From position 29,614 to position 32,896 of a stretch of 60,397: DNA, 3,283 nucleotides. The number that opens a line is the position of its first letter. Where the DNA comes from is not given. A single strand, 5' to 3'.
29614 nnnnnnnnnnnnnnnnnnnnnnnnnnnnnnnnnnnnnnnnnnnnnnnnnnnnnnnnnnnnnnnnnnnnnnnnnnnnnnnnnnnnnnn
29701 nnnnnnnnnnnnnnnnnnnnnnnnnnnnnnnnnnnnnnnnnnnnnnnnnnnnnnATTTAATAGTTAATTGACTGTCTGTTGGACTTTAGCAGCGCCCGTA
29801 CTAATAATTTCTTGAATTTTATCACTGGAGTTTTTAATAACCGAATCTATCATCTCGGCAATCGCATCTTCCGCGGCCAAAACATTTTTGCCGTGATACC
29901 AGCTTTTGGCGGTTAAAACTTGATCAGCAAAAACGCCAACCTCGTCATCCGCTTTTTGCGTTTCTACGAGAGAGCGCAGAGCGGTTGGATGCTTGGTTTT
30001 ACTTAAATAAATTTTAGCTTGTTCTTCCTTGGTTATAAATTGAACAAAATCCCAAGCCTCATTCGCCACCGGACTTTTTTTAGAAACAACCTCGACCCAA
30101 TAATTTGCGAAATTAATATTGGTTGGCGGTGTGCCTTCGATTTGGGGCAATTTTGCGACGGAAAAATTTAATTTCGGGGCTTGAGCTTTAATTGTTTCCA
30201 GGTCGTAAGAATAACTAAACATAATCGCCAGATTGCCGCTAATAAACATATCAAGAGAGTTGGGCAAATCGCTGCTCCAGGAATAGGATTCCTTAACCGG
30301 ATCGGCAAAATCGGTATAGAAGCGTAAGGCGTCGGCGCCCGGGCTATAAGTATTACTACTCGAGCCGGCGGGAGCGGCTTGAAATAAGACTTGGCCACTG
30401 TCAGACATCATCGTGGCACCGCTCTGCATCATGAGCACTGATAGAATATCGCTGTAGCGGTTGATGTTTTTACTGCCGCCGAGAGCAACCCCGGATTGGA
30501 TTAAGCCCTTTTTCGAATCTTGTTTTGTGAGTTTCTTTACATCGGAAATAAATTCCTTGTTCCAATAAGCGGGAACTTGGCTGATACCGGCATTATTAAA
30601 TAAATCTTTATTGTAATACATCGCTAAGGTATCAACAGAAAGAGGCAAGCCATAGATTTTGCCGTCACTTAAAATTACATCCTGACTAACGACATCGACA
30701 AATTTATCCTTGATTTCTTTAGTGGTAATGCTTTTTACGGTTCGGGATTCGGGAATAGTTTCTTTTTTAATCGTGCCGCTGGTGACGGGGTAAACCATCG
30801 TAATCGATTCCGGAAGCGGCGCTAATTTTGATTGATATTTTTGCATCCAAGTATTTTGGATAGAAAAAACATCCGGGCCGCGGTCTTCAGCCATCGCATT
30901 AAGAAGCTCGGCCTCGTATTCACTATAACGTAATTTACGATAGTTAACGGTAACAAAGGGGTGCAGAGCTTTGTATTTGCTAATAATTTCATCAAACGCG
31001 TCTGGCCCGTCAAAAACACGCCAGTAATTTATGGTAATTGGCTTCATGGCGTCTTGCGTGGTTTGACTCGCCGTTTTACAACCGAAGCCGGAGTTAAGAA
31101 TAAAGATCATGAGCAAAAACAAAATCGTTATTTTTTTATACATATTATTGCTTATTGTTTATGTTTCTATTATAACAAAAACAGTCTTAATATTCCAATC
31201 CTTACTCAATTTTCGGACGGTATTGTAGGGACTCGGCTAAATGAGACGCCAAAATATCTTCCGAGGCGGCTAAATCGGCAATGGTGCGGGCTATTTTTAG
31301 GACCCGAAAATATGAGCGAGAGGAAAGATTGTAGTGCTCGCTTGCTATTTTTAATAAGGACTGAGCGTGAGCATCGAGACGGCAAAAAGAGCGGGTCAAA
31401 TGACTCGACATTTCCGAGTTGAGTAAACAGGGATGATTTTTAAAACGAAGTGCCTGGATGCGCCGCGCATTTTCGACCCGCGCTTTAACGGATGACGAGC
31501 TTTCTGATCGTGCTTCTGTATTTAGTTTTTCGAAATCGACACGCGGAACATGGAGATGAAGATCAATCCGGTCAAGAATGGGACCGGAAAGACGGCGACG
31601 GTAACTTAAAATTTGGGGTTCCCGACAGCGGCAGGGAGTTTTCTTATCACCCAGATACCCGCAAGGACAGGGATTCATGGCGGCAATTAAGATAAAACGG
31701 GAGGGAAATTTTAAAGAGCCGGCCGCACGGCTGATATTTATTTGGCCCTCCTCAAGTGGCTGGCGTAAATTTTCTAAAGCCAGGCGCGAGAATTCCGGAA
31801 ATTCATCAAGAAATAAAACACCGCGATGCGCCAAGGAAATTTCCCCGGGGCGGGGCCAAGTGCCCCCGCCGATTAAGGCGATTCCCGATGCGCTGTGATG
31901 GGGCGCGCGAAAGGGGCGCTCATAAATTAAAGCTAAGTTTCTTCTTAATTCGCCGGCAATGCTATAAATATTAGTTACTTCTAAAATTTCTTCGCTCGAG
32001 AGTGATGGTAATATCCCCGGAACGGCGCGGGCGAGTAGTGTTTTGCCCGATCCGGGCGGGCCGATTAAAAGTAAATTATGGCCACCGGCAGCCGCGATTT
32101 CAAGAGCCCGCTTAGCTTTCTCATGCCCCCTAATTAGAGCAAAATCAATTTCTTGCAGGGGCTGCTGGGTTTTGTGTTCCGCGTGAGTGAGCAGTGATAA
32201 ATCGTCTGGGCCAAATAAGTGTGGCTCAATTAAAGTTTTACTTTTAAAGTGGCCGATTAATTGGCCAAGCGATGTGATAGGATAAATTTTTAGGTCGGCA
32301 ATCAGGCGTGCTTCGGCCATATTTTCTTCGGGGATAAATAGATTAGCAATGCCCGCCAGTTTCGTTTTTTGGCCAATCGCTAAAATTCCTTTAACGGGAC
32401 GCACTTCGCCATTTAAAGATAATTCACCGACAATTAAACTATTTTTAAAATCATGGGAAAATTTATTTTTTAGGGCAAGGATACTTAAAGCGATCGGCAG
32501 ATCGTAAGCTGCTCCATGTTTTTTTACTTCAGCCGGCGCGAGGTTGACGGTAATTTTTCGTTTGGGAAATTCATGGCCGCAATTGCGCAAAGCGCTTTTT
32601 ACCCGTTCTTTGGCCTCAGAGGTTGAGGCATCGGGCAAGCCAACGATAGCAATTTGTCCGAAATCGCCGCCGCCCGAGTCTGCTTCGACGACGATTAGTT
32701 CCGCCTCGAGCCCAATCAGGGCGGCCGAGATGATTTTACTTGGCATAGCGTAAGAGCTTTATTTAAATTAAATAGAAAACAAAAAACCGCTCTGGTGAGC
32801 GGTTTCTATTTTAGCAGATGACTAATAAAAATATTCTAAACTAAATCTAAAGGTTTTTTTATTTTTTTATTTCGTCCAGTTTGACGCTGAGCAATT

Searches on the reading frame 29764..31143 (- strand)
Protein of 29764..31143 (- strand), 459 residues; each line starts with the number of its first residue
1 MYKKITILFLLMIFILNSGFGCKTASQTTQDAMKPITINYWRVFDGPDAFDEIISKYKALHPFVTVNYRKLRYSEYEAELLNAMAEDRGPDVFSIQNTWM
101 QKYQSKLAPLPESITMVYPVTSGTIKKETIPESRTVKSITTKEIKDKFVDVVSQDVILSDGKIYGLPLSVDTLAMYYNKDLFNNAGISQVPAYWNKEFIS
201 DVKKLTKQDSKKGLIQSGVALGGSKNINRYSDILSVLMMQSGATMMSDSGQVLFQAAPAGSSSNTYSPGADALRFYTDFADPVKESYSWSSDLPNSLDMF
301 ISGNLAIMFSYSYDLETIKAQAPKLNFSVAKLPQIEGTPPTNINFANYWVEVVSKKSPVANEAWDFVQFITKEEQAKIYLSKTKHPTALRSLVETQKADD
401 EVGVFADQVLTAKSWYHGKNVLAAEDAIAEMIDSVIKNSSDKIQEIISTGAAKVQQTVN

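Call 6: search_protein_families(library=pfam, proteins=[window:29764-31143:-], max_evalue=0.001)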
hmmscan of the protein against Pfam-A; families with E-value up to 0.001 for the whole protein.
window:29764-31143:- (459 aa): 2 families
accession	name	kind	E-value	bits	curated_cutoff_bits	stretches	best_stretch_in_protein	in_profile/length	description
PF01547.30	SBP_bac_1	-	3.2e-31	109.9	26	1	47-377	5-307/307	Bacterial extracellular solute-binding protein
PF13416.11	SBP_bac_8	-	1.2e-24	88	27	1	53-401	2-274/279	Bacterial extracellular solute-binding protein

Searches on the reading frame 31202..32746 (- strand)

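Call 6: search_protein_families(library=pfam, proteins=[window:31202-32746:-], max_evalue=0.001)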
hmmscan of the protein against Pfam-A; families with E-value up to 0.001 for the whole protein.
window:31202-32746:- (514 aa): 9 families
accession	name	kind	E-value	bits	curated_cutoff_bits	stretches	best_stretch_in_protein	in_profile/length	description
PF01078.27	Mg_chelatase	-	1.4e-91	306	20.3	1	201-407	1-206/207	Magnesium chelatase, subunit ChlI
PF13541.12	ChlI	-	3.6e-38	130.6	27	1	21-142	2-121/121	Subunit ChlI of Mg-chelatase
PF13335.12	Mg_chelatase_C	-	1.3e-28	99.8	26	1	415-510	2-94/94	Magnesium chelatase, subunit ChlI C-terminal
PF00493.29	MCM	-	3.2e-08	33.4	23.3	1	300-370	114-184/224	MCM P-loop domain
PF07728.20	AAA_5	-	3.4e-08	34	22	0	307-361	66-125/139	AAA domain (dynein-related subfamily)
PF00158.32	Sigma54_activat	-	2.3e-05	24.6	20.2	0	298-357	84-141/168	Sigma-54 interaction domain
PF00004.35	AAA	-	0.00012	22.9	21.2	1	225-246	1-22/131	ATPase family associated with various cellular activities (AAA)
PF05362.19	Lon_C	-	0.00034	20.7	21.1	1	45-147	73-177/205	Lon protease (S16) C-terminal proteolytic domain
PF13191.12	AAA_16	-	0.00039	21.4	32.6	0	213-243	14-45/167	AAA ATPase domain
